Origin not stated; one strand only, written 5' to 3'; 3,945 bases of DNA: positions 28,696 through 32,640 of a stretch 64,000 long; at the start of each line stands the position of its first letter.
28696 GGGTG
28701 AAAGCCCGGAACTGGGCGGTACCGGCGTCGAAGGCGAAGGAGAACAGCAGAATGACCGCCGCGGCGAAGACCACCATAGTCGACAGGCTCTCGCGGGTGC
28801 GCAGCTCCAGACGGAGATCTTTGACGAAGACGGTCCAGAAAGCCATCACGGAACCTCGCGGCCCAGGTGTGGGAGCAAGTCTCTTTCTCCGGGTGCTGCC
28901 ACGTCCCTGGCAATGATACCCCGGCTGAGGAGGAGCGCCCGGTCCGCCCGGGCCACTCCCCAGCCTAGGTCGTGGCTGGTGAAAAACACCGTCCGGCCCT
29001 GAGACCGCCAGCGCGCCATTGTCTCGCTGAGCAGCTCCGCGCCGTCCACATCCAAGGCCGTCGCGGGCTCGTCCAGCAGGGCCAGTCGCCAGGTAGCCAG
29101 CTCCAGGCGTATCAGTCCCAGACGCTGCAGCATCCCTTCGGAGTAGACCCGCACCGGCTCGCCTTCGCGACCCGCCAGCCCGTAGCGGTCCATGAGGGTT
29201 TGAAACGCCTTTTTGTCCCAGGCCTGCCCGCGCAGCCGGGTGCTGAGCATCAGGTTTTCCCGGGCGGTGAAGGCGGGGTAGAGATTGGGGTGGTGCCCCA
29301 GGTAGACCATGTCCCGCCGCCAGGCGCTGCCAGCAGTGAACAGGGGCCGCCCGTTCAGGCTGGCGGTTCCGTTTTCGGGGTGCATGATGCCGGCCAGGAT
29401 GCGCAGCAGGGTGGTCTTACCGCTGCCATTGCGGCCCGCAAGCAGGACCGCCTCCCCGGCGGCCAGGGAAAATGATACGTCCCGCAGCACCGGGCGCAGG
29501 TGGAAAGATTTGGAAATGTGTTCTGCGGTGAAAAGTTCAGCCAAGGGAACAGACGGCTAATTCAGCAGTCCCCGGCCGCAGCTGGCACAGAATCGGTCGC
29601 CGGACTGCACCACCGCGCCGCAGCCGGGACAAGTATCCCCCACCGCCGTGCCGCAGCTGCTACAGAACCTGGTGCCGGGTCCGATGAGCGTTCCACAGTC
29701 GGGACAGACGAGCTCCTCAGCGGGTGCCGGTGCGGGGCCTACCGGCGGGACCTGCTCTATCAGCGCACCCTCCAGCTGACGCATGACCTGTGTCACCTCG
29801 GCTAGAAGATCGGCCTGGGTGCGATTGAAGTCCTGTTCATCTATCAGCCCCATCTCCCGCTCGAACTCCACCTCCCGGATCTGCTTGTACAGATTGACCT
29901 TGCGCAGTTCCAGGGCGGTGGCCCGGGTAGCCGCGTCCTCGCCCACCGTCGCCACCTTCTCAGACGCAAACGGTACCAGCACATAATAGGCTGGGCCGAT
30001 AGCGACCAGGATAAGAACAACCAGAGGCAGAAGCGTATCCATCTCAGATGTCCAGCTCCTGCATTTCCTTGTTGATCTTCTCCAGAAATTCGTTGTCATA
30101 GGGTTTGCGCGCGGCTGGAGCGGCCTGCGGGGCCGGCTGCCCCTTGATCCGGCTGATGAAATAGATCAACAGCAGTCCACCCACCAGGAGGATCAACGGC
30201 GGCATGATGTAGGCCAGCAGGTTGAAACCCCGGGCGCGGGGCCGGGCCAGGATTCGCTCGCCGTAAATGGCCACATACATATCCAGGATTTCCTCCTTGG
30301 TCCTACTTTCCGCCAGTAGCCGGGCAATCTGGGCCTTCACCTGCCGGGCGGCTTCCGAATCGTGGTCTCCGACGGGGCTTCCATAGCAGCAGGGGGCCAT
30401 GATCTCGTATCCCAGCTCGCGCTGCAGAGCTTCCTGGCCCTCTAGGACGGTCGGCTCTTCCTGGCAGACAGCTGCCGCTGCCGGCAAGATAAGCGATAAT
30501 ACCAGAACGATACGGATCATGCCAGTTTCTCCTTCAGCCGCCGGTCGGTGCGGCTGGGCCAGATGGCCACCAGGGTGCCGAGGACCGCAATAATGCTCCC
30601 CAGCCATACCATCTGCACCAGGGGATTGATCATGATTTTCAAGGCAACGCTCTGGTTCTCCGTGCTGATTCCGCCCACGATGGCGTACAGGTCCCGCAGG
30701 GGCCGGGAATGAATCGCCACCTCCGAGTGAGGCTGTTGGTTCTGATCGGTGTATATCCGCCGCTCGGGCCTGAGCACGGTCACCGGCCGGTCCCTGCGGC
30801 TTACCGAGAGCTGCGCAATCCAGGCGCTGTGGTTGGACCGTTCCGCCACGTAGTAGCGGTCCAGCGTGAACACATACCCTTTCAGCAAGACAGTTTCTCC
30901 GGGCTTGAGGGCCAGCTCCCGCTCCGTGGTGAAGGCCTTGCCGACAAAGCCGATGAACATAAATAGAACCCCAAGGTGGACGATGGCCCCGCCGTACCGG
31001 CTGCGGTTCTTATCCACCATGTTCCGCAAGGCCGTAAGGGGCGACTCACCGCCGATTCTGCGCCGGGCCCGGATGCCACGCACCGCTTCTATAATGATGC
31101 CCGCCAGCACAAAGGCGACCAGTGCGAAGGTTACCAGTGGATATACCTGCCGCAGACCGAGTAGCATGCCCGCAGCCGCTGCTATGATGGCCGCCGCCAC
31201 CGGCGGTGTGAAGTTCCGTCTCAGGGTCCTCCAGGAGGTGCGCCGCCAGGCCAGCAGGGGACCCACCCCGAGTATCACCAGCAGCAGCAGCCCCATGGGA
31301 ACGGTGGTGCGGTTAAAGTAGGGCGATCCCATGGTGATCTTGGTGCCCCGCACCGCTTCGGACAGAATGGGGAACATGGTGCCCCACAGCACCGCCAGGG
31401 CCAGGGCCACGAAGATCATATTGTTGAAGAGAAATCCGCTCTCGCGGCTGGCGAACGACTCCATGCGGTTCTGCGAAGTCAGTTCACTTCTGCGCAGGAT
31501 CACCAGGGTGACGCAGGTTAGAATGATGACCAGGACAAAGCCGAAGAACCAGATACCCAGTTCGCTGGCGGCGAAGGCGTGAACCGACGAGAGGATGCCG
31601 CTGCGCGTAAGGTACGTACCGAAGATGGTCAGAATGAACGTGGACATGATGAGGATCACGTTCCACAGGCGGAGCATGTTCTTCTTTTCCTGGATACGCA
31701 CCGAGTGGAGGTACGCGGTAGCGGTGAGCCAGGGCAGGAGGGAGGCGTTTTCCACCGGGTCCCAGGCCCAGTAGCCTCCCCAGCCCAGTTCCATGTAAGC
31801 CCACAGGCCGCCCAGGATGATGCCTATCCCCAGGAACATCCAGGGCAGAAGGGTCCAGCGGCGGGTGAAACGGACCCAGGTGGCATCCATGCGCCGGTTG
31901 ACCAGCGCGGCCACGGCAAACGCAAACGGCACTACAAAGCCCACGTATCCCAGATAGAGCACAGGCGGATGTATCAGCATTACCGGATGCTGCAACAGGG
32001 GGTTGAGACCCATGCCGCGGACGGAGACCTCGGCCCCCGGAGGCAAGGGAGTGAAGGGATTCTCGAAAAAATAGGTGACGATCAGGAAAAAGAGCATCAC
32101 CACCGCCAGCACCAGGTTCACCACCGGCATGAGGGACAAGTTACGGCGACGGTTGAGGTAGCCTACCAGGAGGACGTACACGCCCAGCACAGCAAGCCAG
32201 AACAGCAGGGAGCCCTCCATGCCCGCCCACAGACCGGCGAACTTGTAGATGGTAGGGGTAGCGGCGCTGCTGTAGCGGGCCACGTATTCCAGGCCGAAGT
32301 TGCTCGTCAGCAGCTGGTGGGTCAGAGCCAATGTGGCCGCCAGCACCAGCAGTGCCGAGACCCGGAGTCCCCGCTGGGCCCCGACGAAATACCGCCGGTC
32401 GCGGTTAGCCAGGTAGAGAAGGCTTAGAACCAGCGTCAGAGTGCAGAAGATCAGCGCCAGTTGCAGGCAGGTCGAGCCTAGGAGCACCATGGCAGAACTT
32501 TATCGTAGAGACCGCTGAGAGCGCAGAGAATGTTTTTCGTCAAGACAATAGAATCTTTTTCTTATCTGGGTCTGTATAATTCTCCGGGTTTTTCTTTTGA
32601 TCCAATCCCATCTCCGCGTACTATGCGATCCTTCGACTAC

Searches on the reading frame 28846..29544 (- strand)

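Call 57: search_protein_families(library=pfam, proteins=[window:28846-29544:-], max_evalue=0.00001)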
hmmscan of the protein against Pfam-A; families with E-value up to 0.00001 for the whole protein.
window:28846-29544:- (232 aa): 2 families
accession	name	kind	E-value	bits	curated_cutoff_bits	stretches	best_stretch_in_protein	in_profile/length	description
PF00005.33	ABC_tran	-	1.7e-27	97.1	25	1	20-161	1-136/137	ABC transporter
PF13304.12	AAA_21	-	1.7e-08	35.3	27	0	35-53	4-22/304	AAA domain, putative AbiEii toxin, Type IV TA system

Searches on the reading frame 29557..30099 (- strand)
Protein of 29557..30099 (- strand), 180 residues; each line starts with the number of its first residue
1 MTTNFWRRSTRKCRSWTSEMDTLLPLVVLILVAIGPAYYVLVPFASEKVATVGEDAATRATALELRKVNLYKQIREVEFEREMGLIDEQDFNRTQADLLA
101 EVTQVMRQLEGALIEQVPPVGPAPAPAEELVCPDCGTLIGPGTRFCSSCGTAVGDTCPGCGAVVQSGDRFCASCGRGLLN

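Call 57: search_protein_families(library=pfam, proteins=[window:29557-30099:-], max_evalue=0.00001)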
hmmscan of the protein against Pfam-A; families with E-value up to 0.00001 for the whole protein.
window:29557-30099:- (180 aa): 5 families
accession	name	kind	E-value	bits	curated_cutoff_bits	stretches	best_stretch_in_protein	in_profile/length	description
PF13240.11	Zn_Ribbon_1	-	7.3e-12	45.1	25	1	132-152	2-22/23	zinc-ribbon domain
PF13248.11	Zn_ribbon_3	-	1e-11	44.3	27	1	157-176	5-24/26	zinc-ribbon domain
PF12773.13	DZR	-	1.1e-11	45.2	27.3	1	132-175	1-45/45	Double zinc ribbon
PF24463.1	DUF7577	-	2.7e-08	33.7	28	0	130-151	3-24/27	Domain of unknown function (DUF7577)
PF17032.10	Zn_ribbon_15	-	1.3e-07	32.8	28.9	0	129-150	52-73/73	zinc-ribbon family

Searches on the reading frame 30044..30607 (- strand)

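Call 57: search_protein_families(library=pfam, proteins=[window:30044-30607:-], max_evalue=0.00001)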
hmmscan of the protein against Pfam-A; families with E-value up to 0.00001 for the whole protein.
window:30044-30607:- (187 aa): 1 family
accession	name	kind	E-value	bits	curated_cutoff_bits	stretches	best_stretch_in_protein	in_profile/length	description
PF03918.19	CcmH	-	1.6e-20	73.3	25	1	36-162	3-129/143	Cytochrome C biogenesis protein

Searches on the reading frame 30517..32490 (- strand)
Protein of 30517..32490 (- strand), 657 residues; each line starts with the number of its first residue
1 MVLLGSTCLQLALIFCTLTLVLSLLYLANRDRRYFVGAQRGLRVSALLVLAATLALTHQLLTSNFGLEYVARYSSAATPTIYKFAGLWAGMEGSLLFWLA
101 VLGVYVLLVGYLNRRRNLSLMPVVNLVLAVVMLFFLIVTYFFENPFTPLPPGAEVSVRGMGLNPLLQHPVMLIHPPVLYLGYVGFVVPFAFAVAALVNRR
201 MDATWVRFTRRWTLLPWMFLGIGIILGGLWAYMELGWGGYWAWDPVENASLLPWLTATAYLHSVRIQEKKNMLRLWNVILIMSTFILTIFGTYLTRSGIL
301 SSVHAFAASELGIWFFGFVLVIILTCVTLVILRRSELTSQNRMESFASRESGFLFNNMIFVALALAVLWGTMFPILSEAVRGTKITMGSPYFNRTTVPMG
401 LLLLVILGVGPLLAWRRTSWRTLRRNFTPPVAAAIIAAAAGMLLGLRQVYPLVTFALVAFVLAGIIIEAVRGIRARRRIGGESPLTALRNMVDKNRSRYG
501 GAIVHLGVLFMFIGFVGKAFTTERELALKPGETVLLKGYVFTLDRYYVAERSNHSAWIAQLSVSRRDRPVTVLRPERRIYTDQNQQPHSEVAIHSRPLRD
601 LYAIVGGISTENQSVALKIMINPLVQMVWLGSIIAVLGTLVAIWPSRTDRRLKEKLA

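Call 5: search_protein_families(library=pfam, proteins=[window:30517-32490:-], max_evalue=0.01)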
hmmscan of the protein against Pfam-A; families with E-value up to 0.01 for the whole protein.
window:30517-32490:- (657 aa): 3 families
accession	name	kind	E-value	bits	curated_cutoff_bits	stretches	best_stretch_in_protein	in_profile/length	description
PF16327.10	CcmF_C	-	3.7e-66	224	28.7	1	318-643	3-320/323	Cytochrome c-type biogenesis protein CcmF C-terminal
PF01578.25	Cytochrom_C_asm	-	3.9e-40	138.2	29.9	1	88-297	1-206/212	Cytochrome C assembly protein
PF05140.19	ResB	-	0.0048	16.2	24.6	0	565-644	372-449/486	ResB-like family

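Call 6: search_protein_families(library=ncbifam, proteins=[window:30517-32490:-], max_evalue=0.01)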
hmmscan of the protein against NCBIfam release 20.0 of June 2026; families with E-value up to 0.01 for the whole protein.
window:30517-32490:- (657 aa): 4 families
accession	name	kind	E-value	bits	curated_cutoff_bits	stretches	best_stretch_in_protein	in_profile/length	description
TIGR00353.1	nrfE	subfamily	5.6e-138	461.3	569.05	1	54-647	3-576/578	heme lyase CcmF/NrfE family subunit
TIGR03145.1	cyt_nit_nrfE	subfamily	6e-128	428.3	927.3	1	4-644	5-631/631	heme lyase NrfEFG subunit NrfE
NF007691.0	PRK10369.1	subfamily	9.1e-112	374.7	394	1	5-648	8-570/573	heme lyase NrfEFG subunit NrfE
TIGR03144.1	cytochr_II_ccsB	equivalog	1.1e-10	41.7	187.6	1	211-299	162-248/252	c-type cytochrome biogenesis protein CcsB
